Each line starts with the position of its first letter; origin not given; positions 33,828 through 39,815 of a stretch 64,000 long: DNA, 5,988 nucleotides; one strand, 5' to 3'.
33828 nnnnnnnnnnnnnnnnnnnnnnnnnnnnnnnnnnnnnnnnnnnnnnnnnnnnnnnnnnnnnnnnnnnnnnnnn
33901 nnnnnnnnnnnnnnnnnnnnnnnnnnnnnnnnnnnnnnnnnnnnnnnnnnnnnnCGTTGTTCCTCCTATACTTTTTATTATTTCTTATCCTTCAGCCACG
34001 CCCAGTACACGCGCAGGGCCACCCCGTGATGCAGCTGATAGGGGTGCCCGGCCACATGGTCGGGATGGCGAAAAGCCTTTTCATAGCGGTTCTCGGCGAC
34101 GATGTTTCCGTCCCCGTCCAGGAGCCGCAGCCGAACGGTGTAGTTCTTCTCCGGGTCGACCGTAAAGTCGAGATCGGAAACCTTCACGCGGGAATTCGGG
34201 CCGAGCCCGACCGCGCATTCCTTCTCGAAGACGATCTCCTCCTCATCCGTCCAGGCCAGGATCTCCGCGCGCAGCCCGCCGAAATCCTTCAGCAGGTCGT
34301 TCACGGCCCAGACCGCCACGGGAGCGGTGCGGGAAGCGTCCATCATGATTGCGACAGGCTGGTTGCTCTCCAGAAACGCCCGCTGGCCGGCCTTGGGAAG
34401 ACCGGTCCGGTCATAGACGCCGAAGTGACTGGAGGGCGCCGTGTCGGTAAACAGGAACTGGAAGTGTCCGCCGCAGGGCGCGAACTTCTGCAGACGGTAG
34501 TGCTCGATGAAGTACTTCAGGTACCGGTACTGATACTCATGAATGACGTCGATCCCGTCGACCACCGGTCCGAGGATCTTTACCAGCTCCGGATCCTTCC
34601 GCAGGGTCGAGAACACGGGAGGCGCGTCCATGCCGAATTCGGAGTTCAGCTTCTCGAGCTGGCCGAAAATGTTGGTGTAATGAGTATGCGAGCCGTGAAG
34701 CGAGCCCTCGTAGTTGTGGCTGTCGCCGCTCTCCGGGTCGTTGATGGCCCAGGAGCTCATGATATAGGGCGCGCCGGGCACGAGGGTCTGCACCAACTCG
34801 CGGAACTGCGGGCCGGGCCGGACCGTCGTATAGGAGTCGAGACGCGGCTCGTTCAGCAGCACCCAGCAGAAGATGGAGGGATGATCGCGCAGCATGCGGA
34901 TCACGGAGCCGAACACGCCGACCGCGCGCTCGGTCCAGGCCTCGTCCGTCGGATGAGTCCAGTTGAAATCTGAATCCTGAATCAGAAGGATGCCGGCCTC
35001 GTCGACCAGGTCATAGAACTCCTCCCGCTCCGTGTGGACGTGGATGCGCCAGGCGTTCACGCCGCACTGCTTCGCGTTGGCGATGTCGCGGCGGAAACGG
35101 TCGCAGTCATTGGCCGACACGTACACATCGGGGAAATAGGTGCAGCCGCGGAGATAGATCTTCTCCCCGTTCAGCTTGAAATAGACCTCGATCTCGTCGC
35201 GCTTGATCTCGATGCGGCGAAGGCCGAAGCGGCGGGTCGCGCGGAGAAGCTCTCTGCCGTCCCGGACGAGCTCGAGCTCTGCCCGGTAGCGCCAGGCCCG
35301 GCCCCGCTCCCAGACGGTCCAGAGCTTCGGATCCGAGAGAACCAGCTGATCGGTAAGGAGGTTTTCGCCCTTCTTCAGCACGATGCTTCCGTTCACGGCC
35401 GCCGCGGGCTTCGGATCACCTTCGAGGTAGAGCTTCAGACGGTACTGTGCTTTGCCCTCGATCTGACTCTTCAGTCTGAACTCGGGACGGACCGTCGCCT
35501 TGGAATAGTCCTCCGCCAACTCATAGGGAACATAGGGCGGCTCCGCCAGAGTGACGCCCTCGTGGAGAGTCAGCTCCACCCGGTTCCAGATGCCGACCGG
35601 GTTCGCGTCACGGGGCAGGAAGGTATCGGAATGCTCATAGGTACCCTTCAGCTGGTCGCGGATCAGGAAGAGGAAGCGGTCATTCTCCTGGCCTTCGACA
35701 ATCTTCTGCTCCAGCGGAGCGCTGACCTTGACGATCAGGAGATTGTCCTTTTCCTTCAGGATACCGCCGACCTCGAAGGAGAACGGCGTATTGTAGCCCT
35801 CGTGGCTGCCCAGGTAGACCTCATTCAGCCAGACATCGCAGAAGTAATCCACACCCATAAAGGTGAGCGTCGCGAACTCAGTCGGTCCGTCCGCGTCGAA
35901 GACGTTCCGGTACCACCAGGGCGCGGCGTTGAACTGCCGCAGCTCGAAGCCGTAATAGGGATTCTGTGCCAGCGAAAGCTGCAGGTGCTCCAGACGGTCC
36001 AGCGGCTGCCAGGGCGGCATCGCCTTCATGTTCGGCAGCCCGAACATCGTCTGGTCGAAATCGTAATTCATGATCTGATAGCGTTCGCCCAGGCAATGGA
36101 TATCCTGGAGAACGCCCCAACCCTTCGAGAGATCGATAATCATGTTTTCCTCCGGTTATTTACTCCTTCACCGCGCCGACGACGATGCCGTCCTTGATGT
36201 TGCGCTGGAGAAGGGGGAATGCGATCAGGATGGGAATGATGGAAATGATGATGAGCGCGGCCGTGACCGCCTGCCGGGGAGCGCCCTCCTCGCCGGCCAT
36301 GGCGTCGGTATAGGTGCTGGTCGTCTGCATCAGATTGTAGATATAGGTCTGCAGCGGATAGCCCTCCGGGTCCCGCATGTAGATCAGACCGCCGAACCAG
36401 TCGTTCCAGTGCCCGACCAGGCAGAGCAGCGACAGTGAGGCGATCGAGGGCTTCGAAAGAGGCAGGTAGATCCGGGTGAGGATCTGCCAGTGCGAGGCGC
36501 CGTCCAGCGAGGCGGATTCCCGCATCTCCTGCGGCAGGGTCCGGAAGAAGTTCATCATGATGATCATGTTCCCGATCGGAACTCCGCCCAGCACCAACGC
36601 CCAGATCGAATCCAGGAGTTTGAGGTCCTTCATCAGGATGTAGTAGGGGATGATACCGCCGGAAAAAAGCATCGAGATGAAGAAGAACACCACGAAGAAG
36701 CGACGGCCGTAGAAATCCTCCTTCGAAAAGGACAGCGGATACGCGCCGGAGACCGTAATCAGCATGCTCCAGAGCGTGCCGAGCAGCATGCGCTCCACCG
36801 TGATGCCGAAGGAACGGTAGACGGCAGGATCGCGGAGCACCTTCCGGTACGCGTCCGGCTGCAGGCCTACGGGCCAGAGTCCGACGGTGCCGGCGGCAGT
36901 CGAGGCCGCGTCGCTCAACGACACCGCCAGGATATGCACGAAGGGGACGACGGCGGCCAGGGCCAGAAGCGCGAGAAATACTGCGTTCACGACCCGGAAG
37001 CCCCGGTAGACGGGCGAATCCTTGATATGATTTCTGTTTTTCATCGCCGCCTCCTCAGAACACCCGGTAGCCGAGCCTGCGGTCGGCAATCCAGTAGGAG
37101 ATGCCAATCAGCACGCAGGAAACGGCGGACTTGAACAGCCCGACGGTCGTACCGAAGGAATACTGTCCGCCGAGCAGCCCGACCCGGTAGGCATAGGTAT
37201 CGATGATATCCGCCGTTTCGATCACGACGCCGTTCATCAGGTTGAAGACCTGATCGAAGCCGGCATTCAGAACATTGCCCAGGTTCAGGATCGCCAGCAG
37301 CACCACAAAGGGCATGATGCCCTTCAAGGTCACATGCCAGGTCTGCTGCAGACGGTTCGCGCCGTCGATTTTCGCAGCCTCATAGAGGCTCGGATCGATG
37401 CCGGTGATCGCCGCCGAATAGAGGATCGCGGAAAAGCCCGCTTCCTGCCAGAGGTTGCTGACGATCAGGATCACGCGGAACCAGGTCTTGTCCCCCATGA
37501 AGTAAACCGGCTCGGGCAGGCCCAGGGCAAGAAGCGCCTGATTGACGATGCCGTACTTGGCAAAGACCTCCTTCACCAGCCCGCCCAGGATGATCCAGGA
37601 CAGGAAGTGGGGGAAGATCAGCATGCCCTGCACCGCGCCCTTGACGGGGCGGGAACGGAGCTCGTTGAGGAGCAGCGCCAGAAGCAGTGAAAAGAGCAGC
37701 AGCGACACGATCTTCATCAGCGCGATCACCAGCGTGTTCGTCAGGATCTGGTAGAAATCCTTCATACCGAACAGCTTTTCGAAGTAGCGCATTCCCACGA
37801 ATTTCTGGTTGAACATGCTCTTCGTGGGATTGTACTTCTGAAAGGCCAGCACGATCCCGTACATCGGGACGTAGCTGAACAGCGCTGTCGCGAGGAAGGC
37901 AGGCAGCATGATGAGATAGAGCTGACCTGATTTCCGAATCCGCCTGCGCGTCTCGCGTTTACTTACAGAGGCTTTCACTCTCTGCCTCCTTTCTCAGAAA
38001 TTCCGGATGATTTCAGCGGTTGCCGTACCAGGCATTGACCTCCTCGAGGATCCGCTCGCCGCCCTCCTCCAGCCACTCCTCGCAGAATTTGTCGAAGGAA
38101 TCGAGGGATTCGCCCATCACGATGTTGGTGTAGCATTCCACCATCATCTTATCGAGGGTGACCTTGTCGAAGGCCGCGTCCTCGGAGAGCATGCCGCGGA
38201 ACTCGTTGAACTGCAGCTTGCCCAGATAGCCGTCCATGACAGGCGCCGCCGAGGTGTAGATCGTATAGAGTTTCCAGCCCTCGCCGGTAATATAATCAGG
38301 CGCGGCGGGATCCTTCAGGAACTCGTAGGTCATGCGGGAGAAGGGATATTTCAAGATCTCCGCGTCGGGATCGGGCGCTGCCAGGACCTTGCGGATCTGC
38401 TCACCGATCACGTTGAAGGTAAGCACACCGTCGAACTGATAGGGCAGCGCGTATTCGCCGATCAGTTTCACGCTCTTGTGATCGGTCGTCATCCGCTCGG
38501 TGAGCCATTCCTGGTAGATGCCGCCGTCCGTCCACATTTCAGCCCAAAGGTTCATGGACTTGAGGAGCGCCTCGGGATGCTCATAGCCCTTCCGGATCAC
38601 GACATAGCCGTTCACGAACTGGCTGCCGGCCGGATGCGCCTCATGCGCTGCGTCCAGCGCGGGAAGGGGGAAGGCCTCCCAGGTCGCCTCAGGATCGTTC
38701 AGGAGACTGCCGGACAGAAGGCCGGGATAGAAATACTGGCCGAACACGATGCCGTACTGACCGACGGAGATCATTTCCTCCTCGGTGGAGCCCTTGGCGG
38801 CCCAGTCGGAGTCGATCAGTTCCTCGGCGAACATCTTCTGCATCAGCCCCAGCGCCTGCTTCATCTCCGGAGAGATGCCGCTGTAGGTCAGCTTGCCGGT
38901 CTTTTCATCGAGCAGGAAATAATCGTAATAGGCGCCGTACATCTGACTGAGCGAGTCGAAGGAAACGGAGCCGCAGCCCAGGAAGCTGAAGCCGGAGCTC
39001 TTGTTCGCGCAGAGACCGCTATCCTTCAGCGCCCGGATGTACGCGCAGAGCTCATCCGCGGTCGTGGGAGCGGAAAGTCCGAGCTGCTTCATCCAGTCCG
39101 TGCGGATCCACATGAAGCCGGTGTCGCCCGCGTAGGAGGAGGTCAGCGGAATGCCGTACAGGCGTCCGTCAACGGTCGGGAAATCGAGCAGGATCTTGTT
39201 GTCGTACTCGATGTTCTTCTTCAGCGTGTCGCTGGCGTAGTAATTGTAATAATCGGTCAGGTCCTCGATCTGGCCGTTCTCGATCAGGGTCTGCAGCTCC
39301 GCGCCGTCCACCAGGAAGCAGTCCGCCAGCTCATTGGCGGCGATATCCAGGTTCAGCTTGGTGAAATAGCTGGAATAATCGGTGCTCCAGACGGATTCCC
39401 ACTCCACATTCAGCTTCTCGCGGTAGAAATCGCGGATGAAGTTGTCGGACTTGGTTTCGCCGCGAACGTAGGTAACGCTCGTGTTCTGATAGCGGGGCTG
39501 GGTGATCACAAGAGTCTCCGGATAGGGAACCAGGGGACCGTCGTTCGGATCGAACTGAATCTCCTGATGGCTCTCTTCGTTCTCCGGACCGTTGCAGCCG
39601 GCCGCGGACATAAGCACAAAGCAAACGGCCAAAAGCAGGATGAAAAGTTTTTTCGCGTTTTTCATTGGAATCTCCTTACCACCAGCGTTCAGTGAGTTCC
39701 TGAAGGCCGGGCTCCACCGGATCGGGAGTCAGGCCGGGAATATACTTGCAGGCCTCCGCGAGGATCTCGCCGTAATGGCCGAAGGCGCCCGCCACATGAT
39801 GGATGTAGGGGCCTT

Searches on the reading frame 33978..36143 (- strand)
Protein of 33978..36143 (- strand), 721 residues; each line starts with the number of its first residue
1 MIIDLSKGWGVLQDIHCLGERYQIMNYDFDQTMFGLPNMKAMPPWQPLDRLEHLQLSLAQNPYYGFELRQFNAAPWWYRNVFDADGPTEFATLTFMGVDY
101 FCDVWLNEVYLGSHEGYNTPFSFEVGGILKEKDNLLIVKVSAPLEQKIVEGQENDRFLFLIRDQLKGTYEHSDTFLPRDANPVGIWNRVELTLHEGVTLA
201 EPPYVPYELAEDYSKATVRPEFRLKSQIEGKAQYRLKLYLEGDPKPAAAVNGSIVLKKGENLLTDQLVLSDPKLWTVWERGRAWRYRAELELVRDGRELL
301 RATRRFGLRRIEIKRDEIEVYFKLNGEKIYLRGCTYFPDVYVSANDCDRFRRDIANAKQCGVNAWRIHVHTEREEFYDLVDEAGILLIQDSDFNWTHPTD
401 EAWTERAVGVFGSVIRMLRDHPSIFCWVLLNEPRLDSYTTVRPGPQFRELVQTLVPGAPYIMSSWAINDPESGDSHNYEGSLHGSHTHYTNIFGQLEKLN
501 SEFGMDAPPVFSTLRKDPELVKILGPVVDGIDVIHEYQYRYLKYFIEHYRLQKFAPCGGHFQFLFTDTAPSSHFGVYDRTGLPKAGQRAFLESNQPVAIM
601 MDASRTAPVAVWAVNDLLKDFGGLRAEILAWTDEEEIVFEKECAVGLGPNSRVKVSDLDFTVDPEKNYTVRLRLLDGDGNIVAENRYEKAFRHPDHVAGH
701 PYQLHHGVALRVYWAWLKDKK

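Call 8: search_protein_families(library=pfam, proteins=[window:33978-36143:-], max_evalue=0.001)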
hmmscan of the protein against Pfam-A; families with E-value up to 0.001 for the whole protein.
window:33978-36143:- (721 aa): 5 families
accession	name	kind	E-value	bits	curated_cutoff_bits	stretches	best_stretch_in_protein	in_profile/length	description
PF22666.2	Glyco_hydro_2_N2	-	1.1e-11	45.5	27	1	56-154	27-131/167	Glycosyl hydrolase 2 galactose-binding domain-like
PF02836.23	Glyco_hydro_2_C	-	4.7e-09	36.3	21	1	322-437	8-140/302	Glycosyl hydrolases family 2, TIM barrel domain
PF17786.7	Mannosidase_ig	-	5.4e-07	30.5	23.4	1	609-687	3-84/91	Mannosidase Ig/CBM-like domain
PF00703.27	Glyco_hydro_2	-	5.3e-06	27.6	23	1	204-309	7-109/109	Glycosyl hydrolases family 2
PF02837.24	Glyco_hydro_2_N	-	2.6e-05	24.6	28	1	77-150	68-143/169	Glycosyl hydrolases family 2, sugar binding domain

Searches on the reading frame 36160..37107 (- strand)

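Call 8: search_protein_families(library=pfam, proteins=[window:36160-37107:-], max_evalue=0.001)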
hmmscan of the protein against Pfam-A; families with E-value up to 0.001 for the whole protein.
window:36160-37107:- (315 aa): 1 family
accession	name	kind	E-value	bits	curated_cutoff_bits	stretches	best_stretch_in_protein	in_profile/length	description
PF00528.27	BPD_transp_1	-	1.6e-13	51.2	26.4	1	138-304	33-178/184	Binding-protein-dependent transport system inner membrane component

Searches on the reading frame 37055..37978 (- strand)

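Call 8: search_protein_families(library=pfam, proteins=[window:37055-37978:-], max_evalue=0.001)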
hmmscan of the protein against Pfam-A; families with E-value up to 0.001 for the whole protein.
window:37055-37978:- (307 aa): 1 family
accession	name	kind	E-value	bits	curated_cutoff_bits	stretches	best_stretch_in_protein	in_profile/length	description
PF00528.27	BPD_transp_1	-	1e-11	45.4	26.4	1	95-302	3-182/184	Binding-protein-dependent transport system inner membrane component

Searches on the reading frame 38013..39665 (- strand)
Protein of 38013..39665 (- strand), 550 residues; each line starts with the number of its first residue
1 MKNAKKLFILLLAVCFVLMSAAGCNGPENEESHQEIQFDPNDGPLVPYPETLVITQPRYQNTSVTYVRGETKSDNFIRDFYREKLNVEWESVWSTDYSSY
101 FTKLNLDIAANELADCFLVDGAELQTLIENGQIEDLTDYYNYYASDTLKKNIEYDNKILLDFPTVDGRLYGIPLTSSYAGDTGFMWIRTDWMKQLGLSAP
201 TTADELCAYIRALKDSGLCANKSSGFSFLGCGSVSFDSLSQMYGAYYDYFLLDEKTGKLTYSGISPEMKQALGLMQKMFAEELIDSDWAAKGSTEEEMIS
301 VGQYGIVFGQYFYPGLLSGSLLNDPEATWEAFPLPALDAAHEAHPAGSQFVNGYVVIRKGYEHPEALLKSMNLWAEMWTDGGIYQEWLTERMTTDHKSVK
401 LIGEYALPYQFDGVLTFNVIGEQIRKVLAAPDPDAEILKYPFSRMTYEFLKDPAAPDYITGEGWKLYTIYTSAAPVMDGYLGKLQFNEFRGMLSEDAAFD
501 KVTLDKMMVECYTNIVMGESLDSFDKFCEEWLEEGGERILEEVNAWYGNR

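Call 52: search_protein_families(library=pfam, proteins=[window:38013-39665:-], max_evalue=0.001)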
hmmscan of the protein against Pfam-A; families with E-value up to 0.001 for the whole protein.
window:38013-39665:- (550 aa): 2 families
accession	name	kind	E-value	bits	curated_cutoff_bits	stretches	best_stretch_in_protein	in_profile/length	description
PF01547.30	SBP_bac_1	-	1.1e-14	55.6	26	1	78-369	15-295/307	Bacterial extracellular solute-binding protein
PF13416.11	SBP_bac_8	-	8e-11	42.7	27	1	80-248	6-143/279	Bacterial extracellular solute-binding protein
